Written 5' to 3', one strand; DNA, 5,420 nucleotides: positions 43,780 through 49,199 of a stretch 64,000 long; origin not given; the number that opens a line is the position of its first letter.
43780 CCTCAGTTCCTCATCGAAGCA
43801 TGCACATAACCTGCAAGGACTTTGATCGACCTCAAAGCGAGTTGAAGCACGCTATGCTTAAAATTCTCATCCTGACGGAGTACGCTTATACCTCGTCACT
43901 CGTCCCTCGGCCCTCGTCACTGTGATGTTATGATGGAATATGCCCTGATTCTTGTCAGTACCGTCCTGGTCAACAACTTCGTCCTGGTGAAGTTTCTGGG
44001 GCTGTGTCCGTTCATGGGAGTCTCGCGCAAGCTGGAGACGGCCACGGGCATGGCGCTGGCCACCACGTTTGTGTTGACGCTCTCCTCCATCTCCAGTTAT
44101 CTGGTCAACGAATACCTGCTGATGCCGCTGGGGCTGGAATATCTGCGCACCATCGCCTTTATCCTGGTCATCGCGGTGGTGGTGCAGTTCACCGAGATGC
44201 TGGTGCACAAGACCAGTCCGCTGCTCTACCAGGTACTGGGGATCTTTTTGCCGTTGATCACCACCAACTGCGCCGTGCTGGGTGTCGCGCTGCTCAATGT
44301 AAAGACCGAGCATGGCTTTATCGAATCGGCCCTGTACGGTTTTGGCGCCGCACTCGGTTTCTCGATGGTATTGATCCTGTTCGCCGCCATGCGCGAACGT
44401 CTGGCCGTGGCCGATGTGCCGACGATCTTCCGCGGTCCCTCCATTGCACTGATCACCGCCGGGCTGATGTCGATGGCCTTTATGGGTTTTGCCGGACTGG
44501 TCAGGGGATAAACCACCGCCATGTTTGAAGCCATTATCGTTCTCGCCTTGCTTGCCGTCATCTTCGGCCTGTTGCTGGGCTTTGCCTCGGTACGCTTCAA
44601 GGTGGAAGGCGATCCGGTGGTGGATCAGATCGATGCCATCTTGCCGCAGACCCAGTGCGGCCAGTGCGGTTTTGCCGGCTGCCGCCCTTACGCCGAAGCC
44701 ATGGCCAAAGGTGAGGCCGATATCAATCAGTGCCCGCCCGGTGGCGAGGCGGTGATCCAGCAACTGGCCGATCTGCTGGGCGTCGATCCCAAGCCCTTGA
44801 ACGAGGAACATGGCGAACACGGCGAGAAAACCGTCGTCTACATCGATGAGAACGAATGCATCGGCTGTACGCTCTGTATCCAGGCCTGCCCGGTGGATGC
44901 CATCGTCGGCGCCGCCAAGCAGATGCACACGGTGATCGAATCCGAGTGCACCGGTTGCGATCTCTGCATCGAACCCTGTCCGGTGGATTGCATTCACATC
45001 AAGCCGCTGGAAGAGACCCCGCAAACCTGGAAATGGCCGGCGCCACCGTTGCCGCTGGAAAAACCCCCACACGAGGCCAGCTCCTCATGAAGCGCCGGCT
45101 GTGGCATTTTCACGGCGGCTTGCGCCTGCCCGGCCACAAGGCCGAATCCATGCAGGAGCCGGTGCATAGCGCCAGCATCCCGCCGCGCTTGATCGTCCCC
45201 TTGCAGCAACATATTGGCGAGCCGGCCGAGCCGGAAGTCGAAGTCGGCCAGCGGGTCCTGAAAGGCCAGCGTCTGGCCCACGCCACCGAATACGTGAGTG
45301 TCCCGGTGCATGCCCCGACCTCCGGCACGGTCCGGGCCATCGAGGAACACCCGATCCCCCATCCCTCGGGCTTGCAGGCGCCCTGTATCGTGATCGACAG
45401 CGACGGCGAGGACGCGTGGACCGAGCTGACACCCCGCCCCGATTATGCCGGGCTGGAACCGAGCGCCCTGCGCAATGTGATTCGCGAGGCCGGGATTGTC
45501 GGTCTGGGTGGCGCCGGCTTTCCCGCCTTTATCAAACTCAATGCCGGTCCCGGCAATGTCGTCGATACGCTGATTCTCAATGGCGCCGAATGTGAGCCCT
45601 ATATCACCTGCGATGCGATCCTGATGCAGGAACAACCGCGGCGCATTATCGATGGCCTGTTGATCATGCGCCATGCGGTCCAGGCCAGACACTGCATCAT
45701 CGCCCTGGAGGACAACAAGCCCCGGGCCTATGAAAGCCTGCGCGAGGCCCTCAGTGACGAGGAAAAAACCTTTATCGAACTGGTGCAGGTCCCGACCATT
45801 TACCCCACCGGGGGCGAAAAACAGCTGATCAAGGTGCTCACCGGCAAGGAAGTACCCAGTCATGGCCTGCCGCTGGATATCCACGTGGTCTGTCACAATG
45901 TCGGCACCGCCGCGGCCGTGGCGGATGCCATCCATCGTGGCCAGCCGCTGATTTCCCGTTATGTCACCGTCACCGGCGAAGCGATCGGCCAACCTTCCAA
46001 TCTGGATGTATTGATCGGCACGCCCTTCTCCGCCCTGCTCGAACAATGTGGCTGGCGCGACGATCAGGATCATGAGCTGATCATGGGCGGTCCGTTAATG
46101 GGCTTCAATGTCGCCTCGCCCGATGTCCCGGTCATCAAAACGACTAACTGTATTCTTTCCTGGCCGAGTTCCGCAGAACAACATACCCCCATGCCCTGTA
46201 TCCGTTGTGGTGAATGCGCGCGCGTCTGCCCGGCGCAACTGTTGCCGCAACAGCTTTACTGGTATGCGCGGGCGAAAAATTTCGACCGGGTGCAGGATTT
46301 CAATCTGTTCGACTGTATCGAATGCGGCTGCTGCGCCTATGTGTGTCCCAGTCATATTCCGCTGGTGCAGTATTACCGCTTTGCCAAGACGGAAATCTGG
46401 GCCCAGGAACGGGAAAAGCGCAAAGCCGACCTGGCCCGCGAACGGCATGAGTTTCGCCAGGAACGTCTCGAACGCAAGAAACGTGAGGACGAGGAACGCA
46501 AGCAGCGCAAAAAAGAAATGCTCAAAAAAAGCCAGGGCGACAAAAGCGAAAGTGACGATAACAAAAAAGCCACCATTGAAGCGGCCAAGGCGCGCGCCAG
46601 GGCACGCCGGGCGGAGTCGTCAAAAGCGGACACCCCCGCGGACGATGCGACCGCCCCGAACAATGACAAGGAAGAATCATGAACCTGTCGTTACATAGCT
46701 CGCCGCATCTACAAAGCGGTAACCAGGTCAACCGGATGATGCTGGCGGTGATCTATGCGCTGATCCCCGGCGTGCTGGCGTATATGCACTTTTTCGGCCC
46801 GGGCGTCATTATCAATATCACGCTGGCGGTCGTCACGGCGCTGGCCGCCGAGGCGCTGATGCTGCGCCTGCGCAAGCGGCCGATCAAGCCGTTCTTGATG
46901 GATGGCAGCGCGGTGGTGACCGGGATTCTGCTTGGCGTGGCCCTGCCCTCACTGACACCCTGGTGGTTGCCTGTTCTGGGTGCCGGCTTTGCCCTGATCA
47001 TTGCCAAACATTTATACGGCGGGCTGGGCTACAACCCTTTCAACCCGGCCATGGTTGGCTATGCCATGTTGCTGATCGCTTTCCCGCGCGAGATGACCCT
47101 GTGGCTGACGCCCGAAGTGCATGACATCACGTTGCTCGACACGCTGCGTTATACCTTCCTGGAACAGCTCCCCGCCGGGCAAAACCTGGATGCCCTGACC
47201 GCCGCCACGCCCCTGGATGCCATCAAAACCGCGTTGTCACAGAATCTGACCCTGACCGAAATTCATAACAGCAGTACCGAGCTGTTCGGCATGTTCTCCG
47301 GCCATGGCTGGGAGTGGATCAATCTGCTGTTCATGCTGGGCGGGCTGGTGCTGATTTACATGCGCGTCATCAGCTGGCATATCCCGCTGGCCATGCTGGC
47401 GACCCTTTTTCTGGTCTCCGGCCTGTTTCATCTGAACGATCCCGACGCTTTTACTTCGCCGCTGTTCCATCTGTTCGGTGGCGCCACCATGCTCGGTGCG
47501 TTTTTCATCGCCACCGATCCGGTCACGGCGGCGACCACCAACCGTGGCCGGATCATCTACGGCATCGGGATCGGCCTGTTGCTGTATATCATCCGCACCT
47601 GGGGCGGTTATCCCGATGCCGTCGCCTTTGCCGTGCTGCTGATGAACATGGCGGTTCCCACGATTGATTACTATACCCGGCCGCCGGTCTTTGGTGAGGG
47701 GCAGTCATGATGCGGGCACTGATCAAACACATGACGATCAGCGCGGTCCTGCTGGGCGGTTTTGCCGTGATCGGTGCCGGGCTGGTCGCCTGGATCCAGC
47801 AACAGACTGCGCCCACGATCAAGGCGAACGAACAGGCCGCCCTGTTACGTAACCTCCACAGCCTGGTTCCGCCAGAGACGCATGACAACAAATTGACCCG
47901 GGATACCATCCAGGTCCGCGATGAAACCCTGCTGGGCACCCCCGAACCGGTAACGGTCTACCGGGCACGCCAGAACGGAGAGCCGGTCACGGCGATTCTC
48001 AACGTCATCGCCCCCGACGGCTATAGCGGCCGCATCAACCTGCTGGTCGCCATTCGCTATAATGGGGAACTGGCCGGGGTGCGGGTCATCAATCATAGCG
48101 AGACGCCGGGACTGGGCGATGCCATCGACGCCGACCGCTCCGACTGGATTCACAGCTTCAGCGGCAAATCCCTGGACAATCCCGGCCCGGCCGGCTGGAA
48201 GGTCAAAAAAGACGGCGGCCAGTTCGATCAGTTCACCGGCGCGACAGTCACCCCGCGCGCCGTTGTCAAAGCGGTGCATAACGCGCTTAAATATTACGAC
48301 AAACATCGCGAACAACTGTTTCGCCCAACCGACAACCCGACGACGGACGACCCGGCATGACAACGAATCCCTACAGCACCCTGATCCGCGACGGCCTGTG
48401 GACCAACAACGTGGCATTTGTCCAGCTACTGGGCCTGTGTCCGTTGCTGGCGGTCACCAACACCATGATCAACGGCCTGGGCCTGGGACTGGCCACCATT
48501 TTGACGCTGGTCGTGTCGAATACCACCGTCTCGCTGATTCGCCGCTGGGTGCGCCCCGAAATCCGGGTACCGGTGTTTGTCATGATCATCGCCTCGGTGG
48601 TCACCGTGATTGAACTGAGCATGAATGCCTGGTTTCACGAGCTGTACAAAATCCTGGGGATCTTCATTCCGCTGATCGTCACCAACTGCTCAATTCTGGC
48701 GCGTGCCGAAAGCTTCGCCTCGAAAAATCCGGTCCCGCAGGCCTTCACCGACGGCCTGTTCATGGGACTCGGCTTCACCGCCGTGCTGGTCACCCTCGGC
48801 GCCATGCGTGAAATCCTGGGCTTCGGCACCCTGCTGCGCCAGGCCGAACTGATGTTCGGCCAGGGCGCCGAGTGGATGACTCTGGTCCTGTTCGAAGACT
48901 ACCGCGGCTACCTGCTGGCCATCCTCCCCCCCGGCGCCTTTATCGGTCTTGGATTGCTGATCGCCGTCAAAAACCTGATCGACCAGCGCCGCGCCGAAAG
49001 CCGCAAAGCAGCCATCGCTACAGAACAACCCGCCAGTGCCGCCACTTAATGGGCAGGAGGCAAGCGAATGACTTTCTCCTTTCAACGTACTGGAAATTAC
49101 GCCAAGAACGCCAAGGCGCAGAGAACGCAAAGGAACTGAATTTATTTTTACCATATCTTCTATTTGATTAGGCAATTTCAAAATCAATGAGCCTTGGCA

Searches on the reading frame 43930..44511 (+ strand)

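Call 35: search_protein_families(library=pfam, proteins=[window:43930-44511:+], max_evalue=0.001)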
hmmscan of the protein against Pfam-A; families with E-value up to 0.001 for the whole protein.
window:43930-44511:+ (193 aa): 1 family
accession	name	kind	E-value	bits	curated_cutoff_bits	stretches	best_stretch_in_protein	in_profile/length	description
PF02508.19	Rnf-Nqr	-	1.1e-60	205.1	23.8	1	6-190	3-173/174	Rnf-Nqr subunit, membrane protein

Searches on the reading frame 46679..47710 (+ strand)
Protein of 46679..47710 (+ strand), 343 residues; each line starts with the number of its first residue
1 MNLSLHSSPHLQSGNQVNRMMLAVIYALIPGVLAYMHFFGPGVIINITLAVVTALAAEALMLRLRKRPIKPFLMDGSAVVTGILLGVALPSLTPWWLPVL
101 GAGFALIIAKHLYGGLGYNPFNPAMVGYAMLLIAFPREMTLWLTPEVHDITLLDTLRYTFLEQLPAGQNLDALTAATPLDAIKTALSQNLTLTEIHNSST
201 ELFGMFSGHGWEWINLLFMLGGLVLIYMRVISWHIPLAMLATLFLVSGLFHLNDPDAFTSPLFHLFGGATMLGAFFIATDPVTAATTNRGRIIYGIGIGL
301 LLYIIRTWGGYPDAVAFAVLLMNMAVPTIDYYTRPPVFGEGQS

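Call 18: search_protein_families(library=pfam, proteins=[window:46679-47710:+], max_evalue=0.001)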
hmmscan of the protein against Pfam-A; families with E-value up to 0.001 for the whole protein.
window:46679-47710:+ (343 aa): 1 family
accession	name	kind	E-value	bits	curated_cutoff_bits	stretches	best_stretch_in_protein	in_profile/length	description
PF03116.20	NQR2_RnfD_RnfE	-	8.3e-112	373.8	27.7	1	5-339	2-296/296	NQR2, RnfD, RnfE family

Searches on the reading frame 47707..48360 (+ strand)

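Call 18: search_protein_families(library=pfam, proteins=[window:47707-48360:+], max_evalue=0.001)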
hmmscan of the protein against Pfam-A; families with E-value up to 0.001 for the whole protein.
window:47707-48360:+ (217 aa): 1 family
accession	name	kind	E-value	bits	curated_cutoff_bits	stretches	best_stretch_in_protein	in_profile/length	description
PF04205.19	FMN_bind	-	5.8e-20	72.2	22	1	105-195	1-77/77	FMN-binding domain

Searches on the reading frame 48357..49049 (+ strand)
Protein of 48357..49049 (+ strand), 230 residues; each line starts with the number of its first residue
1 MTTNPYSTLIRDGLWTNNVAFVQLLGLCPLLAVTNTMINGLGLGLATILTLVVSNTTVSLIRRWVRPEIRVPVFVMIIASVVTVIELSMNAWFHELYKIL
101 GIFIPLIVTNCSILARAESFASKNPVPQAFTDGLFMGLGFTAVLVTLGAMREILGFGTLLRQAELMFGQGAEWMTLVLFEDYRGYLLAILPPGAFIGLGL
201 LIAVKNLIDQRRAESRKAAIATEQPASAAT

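Call 18: search_protein_families(library=pfam, proteins=[window:48357-49049:+], max_evalue=0.001)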
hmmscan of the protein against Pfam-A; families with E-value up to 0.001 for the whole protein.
window:48357-49049:+ (230 aa): 1 family
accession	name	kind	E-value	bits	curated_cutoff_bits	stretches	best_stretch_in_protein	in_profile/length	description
PF02508.19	Rnf-Nqr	-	2.8e-62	210.3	23.8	1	8-202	3-174/174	Rnf-Nqr subunit, membrane protein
